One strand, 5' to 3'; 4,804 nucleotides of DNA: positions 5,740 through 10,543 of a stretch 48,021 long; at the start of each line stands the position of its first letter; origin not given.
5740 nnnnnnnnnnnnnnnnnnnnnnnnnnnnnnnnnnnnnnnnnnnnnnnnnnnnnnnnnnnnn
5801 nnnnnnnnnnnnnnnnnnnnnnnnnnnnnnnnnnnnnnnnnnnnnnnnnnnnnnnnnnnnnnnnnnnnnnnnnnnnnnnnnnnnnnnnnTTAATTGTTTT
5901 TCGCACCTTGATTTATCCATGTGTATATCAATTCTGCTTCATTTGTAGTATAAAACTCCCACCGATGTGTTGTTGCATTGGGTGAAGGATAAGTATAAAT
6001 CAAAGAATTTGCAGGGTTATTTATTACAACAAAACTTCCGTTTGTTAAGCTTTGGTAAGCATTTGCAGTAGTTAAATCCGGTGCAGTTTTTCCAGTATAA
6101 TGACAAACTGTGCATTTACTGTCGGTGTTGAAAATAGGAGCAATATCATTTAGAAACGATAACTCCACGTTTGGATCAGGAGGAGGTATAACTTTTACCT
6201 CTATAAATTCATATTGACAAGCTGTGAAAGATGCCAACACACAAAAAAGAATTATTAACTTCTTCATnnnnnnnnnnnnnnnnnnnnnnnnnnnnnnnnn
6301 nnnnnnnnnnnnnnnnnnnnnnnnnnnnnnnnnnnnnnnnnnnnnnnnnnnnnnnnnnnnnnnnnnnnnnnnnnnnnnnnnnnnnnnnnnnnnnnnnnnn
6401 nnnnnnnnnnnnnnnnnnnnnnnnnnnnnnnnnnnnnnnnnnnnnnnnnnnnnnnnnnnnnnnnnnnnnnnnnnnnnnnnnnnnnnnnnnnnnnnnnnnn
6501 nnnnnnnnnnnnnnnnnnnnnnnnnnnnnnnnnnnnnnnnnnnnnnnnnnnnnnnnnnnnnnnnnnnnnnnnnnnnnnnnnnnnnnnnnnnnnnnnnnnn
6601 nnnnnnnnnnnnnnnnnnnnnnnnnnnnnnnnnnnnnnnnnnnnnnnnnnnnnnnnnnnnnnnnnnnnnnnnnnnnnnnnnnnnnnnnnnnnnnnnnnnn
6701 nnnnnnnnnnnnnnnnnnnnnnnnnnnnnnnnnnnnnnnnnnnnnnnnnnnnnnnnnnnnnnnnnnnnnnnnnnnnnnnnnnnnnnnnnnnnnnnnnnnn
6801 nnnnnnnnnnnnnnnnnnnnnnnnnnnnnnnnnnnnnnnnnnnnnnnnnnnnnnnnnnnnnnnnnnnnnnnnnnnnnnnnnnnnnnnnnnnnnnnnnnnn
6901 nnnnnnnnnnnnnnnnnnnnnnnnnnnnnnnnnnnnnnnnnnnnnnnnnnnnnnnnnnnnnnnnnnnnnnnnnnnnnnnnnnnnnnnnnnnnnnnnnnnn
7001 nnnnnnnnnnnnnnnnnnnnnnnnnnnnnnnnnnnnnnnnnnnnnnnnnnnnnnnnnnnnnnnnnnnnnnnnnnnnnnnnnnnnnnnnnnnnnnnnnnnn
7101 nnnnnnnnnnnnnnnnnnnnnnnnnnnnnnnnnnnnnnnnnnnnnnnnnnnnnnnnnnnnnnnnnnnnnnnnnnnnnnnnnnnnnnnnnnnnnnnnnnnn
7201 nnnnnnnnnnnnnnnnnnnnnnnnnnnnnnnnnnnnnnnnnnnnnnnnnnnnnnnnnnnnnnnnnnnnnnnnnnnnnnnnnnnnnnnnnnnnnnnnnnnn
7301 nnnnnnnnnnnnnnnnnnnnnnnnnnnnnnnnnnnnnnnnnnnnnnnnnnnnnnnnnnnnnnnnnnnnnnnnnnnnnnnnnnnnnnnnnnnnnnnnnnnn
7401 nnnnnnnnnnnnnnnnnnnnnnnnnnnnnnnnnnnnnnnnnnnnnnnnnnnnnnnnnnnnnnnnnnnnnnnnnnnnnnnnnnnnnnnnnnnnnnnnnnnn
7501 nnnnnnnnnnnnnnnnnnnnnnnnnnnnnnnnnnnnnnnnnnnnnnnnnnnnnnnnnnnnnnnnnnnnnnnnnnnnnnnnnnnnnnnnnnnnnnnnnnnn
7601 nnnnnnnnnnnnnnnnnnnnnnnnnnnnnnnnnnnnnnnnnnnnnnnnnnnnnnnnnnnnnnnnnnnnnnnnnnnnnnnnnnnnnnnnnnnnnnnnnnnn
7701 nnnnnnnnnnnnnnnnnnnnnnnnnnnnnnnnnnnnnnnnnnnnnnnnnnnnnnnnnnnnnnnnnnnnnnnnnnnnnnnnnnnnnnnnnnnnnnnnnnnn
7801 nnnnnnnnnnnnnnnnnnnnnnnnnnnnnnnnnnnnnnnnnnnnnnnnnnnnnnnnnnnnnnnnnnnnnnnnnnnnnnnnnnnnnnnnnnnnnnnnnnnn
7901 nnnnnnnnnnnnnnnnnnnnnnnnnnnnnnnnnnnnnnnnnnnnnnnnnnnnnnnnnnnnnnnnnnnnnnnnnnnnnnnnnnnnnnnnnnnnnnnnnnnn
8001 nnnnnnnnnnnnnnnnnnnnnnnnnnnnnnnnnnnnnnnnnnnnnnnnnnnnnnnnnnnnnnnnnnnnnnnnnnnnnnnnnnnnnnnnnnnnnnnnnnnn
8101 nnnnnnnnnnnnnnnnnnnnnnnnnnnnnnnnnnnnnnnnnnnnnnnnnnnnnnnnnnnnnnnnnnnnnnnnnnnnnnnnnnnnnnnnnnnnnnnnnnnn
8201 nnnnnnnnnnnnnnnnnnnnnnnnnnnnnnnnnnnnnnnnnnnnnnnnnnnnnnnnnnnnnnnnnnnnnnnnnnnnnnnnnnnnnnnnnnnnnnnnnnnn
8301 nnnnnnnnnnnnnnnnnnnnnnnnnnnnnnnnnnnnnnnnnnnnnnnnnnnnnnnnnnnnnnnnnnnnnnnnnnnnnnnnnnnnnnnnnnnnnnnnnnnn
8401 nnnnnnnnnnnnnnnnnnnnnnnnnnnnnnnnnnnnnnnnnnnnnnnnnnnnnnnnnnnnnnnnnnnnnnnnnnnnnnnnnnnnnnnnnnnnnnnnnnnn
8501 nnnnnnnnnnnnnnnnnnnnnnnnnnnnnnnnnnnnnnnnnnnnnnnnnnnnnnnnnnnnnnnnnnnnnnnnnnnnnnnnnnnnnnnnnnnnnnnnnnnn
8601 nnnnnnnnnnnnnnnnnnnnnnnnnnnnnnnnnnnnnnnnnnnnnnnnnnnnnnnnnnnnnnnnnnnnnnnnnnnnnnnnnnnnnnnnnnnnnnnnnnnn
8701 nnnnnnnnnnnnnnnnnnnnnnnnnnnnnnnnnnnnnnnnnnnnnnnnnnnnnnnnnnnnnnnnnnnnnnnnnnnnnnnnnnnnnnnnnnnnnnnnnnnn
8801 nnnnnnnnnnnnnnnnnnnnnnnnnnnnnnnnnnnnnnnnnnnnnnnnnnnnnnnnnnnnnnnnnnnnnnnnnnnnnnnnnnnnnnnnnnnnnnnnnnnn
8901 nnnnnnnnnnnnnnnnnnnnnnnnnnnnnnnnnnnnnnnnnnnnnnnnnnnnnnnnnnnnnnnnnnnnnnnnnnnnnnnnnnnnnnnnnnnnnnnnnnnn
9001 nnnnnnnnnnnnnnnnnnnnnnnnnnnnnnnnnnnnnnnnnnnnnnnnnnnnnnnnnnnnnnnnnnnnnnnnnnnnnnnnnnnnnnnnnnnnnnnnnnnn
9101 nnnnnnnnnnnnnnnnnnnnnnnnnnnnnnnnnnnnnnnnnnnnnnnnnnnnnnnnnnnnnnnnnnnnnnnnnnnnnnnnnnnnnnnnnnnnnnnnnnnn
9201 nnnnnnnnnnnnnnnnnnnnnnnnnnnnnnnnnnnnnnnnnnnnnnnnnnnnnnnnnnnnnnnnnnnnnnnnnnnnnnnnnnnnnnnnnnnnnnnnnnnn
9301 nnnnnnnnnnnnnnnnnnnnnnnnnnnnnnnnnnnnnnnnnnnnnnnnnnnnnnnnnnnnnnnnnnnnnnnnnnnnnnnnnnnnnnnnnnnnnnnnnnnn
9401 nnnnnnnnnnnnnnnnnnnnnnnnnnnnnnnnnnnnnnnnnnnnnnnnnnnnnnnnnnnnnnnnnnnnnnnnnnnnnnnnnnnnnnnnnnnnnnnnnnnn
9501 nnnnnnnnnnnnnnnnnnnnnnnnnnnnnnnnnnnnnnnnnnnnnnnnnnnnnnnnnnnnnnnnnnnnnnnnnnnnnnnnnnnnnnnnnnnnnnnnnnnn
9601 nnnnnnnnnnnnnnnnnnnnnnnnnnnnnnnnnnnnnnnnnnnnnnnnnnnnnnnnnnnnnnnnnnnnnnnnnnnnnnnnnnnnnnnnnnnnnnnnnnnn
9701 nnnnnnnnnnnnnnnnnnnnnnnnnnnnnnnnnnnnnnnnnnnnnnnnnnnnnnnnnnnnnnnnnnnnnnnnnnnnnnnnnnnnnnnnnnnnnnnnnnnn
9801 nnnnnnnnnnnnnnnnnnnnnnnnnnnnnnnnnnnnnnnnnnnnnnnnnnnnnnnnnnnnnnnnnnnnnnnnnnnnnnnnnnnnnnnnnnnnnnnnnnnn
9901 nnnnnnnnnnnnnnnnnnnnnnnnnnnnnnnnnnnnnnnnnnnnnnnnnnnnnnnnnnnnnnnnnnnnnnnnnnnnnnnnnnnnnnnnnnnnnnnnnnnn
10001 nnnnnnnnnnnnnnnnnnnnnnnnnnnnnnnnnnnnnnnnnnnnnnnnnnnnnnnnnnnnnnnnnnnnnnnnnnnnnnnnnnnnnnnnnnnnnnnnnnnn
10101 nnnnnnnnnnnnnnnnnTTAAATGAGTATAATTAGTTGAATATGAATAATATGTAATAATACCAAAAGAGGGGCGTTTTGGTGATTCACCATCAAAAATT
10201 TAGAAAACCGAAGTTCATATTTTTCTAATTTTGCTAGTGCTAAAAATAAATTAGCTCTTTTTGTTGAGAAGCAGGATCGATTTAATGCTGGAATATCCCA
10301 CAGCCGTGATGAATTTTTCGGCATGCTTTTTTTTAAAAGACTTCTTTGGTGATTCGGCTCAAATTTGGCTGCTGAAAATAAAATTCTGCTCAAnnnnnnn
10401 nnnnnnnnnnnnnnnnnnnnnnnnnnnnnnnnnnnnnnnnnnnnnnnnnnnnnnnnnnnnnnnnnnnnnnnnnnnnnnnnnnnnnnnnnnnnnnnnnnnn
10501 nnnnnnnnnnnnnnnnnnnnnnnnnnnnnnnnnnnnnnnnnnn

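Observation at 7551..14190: Four promoters share an FNR-type box exactly 22 nt upstream of the Bacteroidota -7 element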

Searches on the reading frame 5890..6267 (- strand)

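Call 8: search_protein_families(library=pfam, proteins=[window:5890-6267:-], max_evalue=0.01)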
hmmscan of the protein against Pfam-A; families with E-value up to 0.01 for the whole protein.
window:5890-6267:- (125 aa): 0 families

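Call 68: search_protein_families(library=ncbifam, proteins=[window:5890-6267:-], max_evalue=0.001)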
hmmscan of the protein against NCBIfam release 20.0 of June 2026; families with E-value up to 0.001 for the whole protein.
window:5890-6267:- (125 aa): 1 family
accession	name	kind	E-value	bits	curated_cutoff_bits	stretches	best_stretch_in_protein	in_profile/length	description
NF047812.1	LIC11213_lipo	equivalog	3.3e-06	27.2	100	1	48-123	48-117/118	LIC11213 family lipoprotein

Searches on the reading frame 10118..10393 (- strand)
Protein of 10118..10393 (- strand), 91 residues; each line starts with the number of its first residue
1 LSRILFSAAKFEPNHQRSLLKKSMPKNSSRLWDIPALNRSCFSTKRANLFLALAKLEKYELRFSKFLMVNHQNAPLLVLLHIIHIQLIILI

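Call 44: search_protein_families(library=pfam, proteins=[window:10118-10393:-], max_evalue=0.001)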
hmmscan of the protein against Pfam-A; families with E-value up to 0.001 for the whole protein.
window:10118-10393:- (91 aa): 0 families
